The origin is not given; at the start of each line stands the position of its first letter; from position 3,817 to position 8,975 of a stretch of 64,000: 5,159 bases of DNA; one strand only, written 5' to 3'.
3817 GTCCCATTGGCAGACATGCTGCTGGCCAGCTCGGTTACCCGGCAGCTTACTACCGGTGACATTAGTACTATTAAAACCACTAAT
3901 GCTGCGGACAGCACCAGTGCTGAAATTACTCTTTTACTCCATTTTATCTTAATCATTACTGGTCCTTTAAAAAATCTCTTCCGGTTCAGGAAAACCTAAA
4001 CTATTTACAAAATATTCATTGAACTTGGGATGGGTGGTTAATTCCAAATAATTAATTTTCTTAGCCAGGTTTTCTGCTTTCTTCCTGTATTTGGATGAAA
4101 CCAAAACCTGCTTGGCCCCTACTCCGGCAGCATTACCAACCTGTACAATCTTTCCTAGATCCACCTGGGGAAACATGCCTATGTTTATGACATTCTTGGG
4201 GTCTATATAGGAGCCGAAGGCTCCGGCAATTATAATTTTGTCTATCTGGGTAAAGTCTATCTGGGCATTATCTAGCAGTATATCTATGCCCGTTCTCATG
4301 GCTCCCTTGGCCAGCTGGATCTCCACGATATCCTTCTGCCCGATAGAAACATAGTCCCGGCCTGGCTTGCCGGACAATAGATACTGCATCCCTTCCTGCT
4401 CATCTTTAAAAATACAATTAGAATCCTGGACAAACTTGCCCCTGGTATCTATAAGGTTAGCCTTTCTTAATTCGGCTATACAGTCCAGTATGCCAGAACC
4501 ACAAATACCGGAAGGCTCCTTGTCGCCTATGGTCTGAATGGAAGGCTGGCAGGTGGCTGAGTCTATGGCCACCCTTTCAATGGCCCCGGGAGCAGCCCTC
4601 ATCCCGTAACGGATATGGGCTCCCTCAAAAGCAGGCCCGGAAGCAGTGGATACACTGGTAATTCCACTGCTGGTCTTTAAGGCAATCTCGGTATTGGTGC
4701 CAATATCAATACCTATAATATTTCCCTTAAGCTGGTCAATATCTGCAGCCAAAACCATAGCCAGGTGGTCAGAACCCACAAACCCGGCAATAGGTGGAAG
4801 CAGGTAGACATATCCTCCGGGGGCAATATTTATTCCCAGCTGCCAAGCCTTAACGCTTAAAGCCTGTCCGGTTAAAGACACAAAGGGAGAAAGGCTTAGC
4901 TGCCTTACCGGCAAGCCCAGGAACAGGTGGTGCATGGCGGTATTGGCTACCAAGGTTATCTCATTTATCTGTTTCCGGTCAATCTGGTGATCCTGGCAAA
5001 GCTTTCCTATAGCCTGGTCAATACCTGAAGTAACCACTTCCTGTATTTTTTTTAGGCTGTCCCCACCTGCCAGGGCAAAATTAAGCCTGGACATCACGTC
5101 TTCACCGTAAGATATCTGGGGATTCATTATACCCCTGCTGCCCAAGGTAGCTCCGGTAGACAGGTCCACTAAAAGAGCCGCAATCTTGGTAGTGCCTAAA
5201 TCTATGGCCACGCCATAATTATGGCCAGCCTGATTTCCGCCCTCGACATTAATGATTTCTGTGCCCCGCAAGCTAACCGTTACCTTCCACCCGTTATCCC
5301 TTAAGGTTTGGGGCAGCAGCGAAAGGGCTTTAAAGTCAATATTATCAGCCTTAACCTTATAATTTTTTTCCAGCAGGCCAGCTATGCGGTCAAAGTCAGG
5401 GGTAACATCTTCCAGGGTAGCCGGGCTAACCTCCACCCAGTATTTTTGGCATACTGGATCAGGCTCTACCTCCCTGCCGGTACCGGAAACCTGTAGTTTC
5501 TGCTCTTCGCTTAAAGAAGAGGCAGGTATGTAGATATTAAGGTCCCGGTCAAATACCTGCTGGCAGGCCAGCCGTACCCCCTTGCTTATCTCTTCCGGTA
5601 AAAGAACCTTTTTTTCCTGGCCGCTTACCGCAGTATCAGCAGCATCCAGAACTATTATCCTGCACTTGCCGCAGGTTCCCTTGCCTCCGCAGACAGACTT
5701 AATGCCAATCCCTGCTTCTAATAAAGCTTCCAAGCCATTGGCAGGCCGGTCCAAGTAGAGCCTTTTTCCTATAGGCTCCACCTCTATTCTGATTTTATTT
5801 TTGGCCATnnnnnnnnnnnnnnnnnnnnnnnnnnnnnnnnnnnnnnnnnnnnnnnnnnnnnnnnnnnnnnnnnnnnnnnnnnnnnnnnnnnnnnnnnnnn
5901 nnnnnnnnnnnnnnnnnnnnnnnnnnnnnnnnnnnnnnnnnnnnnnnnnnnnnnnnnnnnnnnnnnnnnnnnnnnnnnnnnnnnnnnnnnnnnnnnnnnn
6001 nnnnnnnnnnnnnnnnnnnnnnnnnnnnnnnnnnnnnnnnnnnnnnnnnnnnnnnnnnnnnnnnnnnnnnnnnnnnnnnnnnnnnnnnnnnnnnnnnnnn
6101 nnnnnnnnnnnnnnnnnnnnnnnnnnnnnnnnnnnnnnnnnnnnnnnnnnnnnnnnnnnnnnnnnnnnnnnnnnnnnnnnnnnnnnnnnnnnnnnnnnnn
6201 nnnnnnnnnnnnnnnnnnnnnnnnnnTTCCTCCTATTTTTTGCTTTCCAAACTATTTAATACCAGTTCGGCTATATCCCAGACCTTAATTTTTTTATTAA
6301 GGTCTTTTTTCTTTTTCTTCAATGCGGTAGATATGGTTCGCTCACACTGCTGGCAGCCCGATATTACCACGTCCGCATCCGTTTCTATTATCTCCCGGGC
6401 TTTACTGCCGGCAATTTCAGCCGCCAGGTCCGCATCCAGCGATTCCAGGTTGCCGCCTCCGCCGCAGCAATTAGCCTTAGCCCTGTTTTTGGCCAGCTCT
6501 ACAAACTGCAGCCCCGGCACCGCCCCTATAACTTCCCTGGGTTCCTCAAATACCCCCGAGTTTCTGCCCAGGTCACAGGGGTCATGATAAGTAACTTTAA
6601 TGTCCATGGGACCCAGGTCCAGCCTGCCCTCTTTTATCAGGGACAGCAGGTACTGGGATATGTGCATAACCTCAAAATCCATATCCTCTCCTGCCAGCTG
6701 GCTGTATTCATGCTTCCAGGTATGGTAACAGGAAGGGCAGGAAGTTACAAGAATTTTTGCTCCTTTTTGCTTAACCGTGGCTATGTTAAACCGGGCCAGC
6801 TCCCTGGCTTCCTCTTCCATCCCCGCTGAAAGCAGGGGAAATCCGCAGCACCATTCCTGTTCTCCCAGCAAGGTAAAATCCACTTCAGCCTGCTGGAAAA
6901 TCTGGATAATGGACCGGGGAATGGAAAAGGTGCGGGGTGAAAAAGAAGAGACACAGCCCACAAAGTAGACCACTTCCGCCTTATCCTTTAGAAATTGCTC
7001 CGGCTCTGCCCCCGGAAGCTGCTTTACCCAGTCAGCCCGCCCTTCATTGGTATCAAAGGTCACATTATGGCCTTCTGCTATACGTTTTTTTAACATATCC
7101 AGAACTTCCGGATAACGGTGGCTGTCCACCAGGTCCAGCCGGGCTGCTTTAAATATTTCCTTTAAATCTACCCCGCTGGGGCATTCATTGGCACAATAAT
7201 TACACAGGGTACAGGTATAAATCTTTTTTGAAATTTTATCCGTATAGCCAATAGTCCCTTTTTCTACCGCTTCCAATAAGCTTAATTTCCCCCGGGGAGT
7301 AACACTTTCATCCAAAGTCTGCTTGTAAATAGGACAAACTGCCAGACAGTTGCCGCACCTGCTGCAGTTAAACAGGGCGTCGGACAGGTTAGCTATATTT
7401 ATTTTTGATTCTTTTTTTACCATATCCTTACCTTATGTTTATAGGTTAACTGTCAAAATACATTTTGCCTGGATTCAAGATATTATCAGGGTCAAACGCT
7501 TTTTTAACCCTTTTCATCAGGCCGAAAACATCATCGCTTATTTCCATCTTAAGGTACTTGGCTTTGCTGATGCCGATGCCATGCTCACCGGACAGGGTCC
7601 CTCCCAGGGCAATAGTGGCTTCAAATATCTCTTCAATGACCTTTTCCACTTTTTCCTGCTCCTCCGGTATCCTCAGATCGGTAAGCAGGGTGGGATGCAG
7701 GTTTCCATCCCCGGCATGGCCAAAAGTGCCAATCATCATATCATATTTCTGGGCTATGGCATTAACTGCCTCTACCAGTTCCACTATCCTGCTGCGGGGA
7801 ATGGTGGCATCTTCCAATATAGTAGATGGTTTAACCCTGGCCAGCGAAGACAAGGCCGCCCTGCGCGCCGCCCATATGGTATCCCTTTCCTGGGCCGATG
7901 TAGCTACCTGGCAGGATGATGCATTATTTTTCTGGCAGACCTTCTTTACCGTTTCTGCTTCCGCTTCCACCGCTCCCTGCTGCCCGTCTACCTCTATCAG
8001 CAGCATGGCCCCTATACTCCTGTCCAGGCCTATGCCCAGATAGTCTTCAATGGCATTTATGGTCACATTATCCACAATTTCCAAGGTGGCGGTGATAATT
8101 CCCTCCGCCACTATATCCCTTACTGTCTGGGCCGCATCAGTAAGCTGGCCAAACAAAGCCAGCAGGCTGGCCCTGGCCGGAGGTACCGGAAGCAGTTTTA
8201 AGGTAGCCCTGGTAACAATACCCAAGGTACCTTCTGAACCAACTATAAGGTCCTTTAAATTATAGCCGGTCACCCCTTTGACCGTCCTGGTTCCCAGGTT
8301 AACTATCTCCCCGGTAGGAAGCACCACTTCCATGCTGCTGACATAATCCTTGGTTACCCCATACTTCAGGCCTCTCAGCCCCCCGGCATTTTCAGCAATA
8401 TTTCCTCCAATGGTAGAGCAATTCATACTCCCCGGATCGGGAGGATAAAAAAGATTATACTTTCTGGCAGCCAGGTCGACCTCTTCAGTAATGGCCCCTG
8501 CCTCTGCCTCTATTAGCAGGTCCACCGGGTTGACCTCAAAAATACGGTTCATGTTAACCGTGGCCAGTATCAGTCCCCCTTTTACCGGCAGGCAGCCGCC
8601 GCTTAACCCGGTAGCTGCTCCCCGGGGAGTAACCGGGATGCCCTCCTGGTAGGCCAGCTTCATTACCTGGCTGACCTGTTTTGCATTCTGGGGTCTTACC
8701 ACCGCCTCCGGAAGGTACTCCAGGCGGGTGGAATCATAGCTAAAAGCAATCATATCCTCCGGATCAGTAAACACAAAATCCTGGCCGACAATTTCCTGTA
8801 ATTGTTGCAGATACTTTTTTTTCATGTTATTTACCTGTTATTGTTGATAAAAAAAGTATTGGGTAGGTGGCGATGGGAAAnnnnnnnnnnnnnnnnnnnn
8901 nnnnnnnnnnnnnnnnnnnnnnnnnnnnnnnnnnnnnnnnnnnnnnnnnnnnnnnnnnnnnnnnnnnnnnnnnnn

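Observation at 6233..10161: Lactate racemase (LarA) and FAD/CCG-type D-lactate dehydrogenase placed directly downstream of the BMC operon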

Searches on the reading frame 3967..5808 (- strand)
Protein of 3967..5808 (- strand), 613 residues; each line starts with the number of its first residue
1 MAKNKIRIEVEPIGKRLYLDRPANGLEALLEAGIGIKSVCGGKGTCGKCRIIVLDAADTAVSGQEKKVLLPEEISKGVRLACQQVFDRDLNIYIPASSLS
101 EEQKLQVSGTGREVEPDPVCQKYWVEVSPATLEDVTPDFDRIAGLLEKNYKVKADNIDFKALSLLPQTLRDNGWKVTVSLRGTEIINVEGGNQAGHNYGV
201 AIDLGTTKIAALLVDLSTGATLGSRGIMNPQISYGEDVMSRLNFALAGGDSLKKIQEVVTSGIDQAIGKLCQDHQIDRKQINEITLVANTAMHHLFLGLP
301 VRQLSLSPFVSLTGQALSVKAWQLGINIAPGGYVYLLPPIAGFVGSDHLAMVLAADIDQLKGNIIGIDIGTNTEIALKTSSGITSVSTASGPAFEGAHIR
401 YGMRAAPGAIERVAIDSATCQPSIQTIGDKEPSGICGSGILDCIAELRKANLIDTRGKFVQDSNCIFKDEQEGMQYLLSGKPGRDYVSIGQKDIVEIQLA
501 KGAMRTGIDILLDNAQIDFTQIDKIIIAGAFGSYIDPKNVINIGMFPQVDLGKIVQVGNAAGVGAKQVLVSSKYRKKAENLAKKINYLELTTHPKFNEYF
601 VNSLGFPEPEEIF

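Call 3: search_protein_families(library=pfam, proteins=[window:3967-5808:-])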
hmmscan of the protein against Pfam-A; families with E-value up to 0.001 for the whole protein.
window:3967-5808:- (613 aa): 4 families
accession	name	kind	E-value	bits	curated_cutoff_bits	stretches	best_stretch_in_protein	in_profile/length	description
PF14574.11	RACo_C_ter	-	1.1e-82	277.4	27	1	365-608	4-251/261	C-terminal domain of RACo the ASKHA domain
PF17651.6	Raco_middle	-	2.4e-52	177.3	26.8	1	198-359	1-162/163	RACo middle region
PF17650.6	RACo_linker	-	4.5e-19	68.5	26.2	1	111-193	3-84/86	RACo linker region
PF00111.32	Fer2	-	2.4e-07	31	21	1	16-83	9-73/77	2Fe-2S iron-sulfur cluster binding domain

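Call 13: search_protein_families(library=ncbifam, proteins=[window:3967-5808:-], max_evalue=0.00001)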
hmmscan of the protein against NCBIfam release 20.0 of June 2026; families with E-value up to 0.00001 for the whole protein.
window:3967-5808:- (613 aa): 3 families
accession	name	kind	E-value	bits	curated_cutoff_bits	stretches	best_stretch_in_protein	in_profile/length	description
NF040756.1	corr_regen_AcsV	exception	2.3e-127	426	800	1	11-604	5-621/632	corrinoid activation/regeneration protein AcsV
TIGR04270.1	Rama_corrin_act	subfamily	1.9e-43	148.6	500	1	198-605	1-415/534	methylamine methyltransferase corrinoid protein reductive activase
TIGR01941.1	nqrF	equivalog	9.1e-12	44.6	295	1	23-98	50-124/405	NADH:ubiquinone reductase (Na(+)-transporting) subunit F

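Call 39: search_solved_structures(query=window:3967-5808:-, show_alignments=0, max_evalue=0.001)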
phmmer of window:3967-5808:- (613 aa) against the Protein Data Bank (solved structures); distinct sequences matched with E-value up to 0.001: 6.
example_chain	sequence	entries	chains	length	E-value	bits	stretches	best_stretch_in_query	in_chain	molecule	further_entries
3zyy_X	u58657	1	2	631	4.3e-106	359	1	8-607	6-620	IRON-SULFUR CLUSTER BINDING PROTEIN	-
4c1n_K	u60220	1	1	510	2.6e-89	303.6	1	116-607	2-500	IRON-SULFUR CLUSTER BINDING PROTEIN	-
4c1n_I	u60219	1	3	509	5.3e-89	302.6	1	117-607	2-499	IRON-SULFUR CLUSTER BINDING PROTEIN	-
8a1t_F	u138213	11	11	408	2e-06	29.9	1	18-97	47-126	Na(+)-translocating NADH-quinone reductase subunit F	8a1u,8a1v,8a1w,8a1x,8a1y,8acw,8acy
7xk3_F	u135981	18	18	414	2.1e-06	29.8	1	18-97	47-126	Na(+)-translocating NADH-quinone reductase subunit F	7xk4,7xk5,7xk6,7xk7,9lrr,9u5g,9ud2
5ogx_A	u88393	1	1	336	0.00099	21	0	14-84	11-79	Cytochrome P450 reductase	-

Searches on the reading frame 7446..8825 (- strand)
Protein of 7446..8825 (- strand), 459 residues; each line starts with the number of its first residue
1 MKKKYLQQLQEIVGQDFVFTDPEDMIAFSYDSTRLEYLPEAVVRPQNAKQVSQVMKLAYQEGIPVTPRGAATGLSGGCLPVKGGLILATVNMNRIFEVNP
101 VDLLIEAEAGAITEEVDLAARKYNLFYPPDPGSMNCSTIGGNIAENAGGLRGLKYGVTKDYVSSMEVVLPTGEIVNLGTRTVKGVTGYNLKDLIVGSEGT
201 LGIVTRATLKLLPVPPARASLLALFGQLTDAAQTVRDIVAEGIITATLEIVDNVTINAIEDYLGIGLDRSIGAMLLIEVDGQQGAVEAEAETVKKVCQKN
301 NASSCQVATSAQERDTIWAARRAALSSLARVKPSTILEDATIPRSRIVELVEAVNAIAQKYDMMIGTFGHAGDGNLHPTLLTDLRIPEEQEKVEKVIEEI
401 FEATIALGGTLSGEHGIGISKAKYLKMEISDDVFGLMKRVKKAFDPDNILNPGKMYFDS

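Call 3: search_protein_families(library=pfam, proteins=[window:7446-8825:-])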
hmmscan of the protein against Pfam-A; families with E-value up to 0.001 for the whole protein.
window:7446-8825:- (459 aa): 2 families
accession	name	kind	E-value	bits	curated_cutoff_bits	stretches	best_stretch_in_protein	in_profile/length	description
PF02913.24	FAD-oxidase_C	-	1.5e-74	251.3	21.2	1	215-455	2-248/248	FAD linked oxidases, C-terminal domain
PF01565.28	FAD_binding_4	-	1.2e-40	138.9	26.4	1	39-177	1-138/139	FAD binding domain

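Call 12: search_solved_structures(query=window:7446-8825:-, show_alignments=0, max_evalue=1e-20)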
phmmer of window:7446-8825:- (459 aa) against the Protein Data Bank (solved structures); distinct sequences matched with E-value up to 1e-20: 10.
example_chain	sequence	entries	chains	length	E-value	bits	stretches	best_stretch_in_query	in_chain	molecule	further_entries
7qh2_C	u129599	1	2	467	6e-103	348.5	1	8-455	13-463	Lactate dehydrogenase (NAD(+),ferredoxin) subunit LctD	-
9qgz_A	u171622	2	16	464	1.5e-98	334.1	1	7-456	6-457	Glycolate oxidase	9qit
8jdc_A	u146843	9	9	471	2.2e-73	251.1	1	4-455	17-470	Probable D-lactate dehydrogenase, mitochondrial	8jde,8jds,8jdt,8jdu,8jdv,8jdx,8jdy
8jdb_A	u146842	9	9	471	5.5e-72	246.5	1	4-455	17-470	Probable D-lactate dehydrogenase, mitochondrial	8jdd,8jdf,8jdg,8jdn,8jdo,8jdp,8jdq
3pm9_A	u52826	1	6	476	2.9e-60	207.9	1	7-455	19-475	Putative oxidoreductase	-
6lpn_A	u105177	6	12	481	5.9e-55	190.4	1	9-454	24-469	D-2-hydroxyglutarate dehydrogenase, mitochondrial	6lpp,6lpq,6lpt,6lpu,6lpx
4bca_A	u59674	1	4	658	8.3e-30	107.6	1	35-254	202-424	ALKYLDIHYDROXYACETONEPHOSPHATE SYNTHASE, PEROXISOMAL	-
4bc7_A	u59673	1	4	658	8.3e-30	107.5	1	35-254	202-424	ALKYLDIHYDROXYACETONEPHOSPHATE SYNTHASE, PEROXISOMAL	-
4bby_A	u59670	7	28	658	8.3e-30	107.5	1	35-254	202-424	ALKYLDIHYDROXYACETONEPHOSPHATE SYNTHASE, PEROXISOMAL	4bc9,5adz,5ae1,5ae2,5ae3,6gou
2uuu_A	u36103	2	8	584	8.2e-25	91.1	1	36-252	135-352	ALKYLDIHYDROXYACETONEPHOSPHATE SYNTHASE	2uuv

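Call 13: search_protein_families(library=ncbifam, proteins=[window:7446-8825:-], max_evalue=0.00001)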
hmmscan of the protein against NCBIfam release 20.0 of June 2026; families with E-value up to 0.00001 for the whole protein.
window:7446-8825:- (459 aa): 7 families
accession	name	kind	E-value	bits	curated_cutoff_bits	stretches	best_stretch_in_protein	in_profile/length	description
TIGR00387.1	glcD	equivalog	7.8e-155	515.8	567.9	1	42-454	1-413/413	glycolate oxidase subunit GlcD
NF008408.0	PRK11230.1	equivalog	5.8e-105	351.6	897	1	3-454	19-470/499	glycolate oxidase subunit GlcD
NF049975.1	2HglutDHaseYdiJ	equivalog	2.7e-55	187.7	1350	2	187-455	254-539/1018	D-2-hydroxyglutarate dehydrogenase YdiJ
NF008439.0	PRK11282.1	equivalog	6.1e-27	94.4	284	1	49-288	9-226/358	glycolate oxidase subunit GlcE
NF041227.1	BagG_FevA2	exception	3.4e-09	35.8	850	1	37-217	44-213/455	bagremycin/ferroverdin biosynthesis FAD-dependent oxygenase BagG/FevA2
NF041226.1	BagK_FevA1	equivalog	3.9e-09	35.4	800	1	35-216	37-208/453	bagremycin/ferroverdin biosynthesis FAD-dependent oxygenase BagK/FevA1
NF053785.1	DcplphribOxDprE1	equivalog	4.8e-09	35.9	500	1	42-218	18-187/449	decaprenylphosphoryl-beta-D-ribose oxidase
